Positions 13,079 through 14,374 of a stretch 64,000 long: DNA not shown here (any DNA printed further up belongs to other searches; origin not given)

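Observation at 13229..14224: Bacterial DRG/Rbg-like GTPase (Obg family with TGS domain)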

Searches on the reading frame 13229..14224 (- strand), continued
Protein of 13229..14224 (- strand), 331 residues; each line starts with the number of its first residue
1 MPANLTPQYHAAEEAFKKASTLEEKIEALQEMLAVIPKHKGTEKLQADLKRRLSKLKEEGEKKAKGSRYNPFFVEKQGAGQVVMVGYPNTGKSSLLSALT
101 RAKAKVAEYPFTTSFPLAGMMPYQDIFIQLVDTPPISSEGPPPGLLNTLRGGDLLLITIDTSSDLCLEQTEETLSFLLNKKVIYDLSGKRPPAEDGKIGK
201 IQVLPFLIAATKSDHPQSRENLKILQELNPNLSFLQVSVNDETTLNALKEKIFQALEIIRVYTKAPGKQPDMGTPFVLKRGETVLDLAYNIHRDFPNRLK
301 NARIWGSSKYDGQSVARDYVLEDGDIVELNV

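Call 34: search_solved_structures(query=A1, max_evalue=1e-8, show_alignments=3)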
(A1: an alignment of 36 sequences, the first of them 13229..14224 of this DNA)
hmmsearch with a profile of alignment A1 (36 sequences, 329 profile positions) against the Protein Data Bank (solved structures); distinct sequences matched with E-value up to 1e-8: 26.
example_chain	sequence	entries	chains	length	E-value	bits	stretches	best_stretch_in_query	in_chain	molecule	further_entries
7nrc_So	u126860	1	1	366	2e-43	151.9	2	24-166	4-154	Ribosome-interacting GTPase 2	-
4a9a_A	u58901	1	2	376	7.9e-41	143.4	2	17-169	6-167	RIBOSOME-INTERACTING GTPASE 1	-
7rr5_R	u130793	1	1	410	4.3e-40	140.9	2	20-169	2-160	Ribosome-interacting GTPase 1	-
1lnz_A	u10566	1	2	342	9.5e-18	67.5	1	80-254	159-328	SPO0B-associated GTP-binding protein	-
7odt_t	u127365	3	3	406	6e-17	64.9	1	73-246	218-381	Mitochondrial ribosome-associated GTPase 2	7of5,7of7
7o9k_G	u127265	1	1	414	6.4e-17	64.8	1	73-246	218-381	Mitochondrial ribosome-associated GTPase 2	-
1udx_A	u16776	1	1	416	3.3e-15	59.2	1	81-251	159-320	the GTP-binding protein Obg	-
7oi6_y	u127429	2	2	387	5.6e-15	58.4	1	81-229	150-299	GTP-binding protein 10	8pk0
2eki_A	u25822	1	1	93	5.9e-15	58.3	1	254-327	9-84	Developmentally-regulated GTP-binding protein 1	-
2e87_A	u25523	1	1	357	7.8e-15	57.9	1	82-254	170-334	Hypothetical protein PH1320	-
6lss_4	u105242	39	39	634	1.2e-14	57.3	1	83-268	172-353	Nucleolar GTP-binding protein 1 | GTP-binding protein 4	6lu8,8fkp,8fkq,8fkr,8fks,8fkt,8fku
9e9c_t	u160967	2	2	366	4.2e-13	52.3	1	81-228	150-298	GTP-binding protein 10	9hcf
3kxk_A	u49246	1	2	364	1.6e-12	50.3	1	49-252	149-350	GTP-binding protein (HflX)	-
8i9r_CH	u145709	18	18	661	5.7e-12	48.5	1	83-264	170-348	Nucleolar GTP-binding protein 1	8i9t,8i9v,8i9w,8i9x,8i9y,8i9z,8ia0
1xzp_A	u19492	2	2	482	2.2e-11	46.6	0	47-164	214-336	Probable tRNA modification GTPase trmE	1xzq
1wxq_A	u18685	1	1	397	6e-09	38.6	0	84-114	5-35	GTP-binding protein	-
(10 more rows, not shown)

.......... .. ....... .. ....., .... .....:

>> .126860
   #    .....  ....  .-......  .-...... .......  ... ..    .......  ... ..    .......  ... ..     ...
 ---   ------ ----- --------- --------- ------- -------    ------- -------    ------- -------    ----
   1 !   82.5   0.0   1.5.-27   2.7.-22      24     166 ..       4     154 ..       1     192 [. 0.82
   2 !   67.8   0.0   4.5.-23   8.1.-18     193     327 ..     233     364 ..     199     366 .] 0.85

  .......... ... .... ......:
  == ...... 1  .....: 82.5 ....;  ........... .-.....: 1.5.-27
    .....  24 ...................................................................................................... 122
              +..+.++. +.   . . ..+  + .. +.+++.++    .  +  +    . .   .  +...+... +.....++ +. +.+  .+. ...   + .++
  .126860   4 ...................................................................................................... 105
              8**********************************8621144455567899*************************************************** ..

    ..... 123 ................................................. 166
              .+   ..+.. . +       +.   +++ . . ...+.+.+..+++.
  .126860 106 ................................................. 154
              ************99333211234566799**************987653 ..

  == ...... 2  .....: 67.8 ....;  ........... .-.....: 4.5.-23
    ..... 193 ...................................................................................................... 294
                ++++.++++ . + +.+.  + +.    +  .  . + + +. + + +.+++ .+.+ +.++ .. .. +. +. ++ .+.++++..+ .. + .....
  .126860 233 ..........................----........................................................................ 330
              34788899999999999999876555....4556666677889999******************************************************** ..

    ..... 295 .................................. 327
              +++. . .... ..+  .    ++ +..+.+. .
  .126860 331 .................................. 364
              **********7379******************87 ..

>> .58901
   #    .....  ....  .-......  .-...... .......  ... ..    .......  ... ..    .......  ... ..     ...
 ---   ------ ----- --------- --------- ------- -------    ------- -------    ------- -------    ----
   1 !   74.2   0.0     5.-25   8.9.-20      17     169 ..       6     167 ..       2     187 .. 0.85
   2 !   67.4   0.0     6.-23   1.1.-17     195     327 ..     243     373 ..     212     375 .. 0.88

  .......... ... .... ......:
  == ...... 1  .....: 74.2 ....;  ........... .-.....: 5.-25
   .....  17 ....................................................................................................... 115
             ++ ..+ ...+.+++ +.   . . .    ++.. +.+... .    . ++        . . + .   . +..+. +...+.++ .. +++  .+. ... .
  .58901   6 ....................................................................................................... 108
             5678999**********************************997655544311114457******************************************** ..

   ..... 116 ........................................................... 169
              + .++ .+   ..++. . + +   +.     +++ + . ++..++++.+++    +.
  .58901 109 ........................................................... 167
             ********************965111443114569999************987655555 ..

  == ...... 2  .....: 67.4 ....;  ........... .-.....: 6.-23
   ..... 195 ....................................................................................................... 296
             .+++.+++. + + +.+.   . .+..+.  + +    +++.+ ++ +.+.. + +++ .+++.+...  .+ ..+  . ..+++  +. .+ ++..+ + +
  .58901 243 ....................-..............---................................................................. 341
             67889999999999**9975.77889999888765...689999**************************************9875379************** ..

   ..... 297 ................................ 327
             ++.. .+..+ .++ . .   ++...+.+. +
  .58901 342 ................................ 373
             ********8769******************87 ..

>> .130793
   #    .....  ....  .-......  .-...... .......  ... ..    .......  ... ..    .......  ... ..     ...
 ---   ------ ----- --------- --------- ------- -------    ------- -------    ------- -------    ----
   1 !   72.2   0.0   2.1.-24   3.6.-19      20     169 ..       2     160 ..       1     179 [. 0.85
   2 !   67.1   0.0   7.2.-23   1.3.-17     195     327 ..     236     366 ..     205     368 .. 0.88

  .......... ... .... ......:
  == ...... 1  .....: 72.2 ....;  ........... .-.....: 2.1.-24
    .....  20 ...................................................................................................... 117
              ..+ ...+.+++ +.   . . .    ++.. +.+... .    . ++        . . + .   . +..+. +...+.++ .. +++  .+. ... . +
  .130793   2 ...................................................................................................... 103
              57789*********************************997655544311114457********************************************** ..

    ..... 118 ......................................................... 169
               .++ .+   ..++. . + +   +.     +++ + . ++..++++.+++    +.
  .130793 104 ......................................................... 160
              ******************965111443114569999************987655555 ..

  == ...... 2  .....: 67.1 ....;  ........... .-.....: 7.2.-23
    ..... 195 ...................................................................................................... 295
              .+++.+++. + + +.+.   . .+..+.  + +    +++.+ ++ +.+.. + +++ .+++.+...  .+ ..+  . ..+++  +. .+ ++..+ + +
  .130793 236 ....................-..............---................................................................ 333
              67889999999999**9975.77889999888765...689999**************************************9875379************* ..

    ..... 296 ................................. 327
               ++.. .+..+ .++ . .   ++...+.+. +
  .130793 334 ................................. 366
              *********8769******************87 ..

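Call 35: search_protein_representatives(protein=window:13229-14224:-)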
Query: 331 residues. Proteins with E-value up to 0.001 (for the whole library): 6222; up to 1e-10: 1817; up to 1e-30: 566. The best 150 are listed.
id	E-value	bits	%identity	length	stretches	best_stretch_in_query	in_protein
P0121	2.3e-105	368.5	55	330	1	1-330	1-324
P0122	3.7e-95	334.9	46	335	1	1-330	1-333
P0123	1.6e-94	332.9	49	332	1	1-330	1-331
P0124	3.3e-91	321.9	48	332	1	1-331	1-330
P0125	5.2e-91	321.3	48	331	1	1-331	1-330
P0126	7.3e-91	320.8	49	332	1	1-330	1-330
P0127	6.7e-90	317.7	66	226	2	1-164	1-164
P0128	9.8e-87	307.3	48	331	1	1-331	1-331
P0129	4.2e-86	305.2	48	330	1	1-331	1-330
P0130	6.2e-86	304.6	48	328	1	1-330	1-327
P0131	1.2e-83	297.1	49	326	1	1-331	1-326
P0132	2.4e-83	296.1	47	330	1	1-330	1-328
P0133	2.7e-83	296.0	46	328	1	1-330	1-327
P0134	9.4e-83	294.2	49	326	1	1-330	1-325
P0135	9.6e-83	294.2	45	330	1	1-331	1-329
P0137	2.1e-82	293.0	48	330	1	1-330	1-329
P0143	5.3e-80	285.2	46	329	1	1-331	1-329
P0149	1.0e-78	281.0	45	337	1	1-331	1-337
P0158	4.4e-77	275.6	45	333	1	1-331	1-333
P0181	2.7e-74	266.4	46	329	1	1-330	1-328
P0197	4.7e-72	259.1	45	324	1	1-331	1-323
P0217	1.0e-69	251.3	47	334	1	1-330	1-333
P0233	9.1e-66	238.4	47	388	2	1-174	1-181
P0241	1.0e-63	231.7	47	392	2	1-149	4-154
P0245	2.1e-61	224.0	44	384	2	1-193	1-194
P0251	1.1e-60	221.7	46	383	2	1-168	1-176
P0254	2.6e-60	220.5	44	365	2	1-180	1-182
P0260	2.2e-59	217.4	43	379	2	1-194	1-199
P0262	3.1e-58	213.7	43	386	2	1-204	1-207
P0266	4.5e-57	209.8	43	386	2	1-180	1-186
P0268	7.2e-56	205.9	43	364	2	1-181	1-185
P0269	1.0e-55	205.4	41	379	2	1-163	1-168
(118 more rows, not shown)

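Call 37: list_cluster_members(proteins=[P0233, P0241, P0245, P0251, P0254, P0260, P0262, P0266, P0268, P0269])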
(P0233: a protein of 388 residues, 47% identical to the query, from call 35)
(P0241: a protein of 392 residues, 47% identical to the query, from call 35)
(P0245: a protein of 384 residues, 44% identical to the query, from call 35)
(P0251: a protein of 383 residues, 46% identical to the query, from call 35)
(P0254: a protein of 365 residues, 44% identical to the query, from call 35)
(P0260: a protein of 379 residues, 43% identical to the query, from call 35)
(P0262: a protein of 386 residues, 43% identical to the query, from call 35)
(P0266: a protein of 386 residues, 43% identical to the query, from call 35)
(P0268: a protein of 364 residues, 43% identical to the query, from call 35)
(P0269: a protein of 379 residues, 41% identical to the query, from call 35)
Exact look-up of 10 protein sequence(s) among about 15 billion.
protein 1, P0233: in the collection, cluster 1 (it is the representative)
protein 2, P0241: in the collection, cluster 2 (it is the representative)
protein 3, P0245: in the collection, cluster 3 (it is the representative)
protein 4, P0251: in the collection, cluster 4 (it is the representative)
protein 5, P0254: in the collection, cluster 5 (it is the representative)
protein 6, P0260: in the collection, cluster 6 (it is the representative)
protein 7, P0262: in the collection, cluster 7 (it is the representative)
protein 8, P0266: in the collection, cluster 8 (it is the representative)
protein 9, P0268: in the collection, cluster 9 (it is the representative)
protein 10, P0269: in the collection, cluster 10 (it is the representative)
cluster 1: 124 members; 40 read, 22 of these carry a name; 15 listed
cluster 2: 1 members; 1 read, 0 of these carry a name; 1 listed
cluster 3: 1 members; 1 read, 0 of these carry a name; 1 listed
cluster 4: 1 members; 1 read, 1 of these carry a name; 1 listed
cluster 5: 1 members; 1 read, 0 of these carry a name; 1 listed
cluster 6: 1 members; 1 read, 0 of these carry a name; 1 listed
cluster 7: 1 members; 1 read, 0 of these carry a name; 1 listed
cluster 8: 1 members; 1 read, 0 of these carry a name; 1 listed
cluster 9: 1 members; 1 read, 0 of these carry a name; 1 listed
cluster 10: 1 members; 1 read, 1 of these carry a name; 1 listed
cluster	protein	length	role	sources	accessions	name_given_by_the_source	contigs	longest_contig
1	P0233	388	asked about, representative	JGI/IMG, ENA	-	-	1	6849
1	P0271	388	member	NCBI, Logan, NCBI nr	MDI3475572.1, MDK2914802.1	MAG: hypothetical protein PWQ79_1717 [Thermococcaceae archaeon] | hypothetical protein [Thermococcaceae archaeon]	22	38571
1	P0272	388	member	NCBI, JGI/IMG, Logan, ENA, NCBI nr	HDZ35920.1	MAG TPA: TGS domain-containing protein [Thermococcus sp.] | TGS domain-containing protein [Thermococcus sp.]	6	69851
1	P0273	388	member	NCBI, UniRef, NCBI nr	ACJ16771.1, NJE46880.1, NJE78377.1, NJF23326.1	Hypothetical GTPase [Thermococcus onnurineus NA1] | Hypothetical GTPase n=1 Tax=Thermococcus onnurineus (strain NA1) TaxID=523850 ... | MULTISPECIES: GTP-binding protein [Thermococcus]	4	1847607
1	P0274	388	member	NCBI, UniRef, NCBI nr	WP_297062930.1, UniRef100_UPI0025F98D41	GTP-binding protein [Thermococcus sp.] | OBG GTPase family GTP-binding protein n=1 Tax=Thermococcus sp. TaxID=35749 ...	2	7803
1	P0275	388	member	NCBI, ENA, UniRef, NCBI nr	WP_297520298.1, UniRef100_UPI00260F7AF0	GTP-binding protein [Thermococcus sp.] | OBG GTPase family GTP-binding protein n=1 Tax=Thermococcus sp. TaxID=35749 ...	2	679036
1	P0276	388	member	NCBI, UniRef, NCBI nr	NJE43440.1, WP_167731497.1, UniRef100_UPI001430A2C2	GTP-binding protein [Thermococcus sp. GR6] | OBG GTPase family GTP-binding protein n=1 Tax=Thermococcus sp. GR6 TaxID=1638256 ...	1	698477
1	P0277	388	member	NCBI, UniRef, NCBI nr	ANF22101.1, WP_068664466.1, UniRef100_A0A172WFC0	OBG GTPase family GTP-binding protein [Thermococcus piezophilus] | GTP-binding protein n=1 Tax=Thermococcus piezophilus TaxID=1712654 RepID=A0A172WFC0_9EURY | GTP-binding protein [Thermococcus piezophilus]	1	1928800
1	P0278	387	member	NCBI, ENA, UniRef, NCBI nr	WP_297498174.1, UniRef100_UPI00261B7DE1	GTP-binding protein [Thermococcus sp.] | OBG GTPase family GTP-binding protein n=1 Tax=Thermococcus sp. TaxID=35749 ...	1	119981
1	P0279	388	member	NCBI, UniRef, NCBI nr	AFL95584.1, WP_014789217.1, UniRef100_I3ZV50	GTP-binding protein 2 [Thermococcus cleftensis] | GTP-binding protein 2 n=1 Tax=Thermococcus cleftensis (strain DSM 27260 / KACC 17922 / ... | GTP-binding protein [Thermococcus cleftensis]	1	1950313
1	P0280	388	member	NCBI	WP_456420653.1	OBG GTPase family GTP-binding protein [Thermococcus sp.]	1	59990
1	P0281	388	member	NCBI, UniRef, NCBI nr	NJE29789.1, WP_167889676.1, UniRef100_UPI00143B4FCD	TGS domain-containing protein [Thermococcus sp. 18S1] | OBG GTPase family GTP-binding protein n=1 Tax=Thermococcus sp. 18S1 TaxID=1638210 ... | GTP-binding protein [Thermococcus sp. 18S1]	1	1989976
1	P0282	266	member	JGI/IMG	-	ribosome-interacting GTPase 1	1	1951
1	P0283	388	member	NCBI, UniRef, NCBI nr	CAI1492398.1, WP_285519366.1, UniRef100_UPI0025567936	Putative GTPase [Thermococcus nautili] | OBG GTPase family GTP-binding protein n=1 Tax=Thermococcus nautili TaxID=195522 ... | GTP-binding protein [Thermococcus nautili]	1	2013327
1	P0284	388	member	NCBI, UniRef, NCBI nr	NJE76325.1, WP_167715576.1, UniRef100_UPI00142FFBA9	GTP-binding protein [Thermococcus sp. ES12] | OBG GTPase family GTP-binding protein n=1 Tax=Thermococcus sp. ES12 TaxID=1638246 ...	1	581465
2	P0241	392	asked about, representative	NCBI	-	-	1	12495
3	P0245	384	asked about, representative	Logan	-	-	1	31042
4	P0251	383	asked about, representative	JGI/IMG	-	small GTP-binding protein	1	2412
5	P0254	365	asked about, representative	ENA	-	-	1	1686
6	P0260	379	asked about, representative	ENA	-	-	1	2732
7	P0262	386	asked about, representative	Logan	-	-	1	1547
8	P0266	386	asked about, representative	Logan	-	-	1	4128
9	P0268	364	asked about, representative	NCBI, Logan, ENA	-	-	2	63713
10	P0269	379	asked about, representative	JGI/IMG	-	ribosome-interacting GTPase 1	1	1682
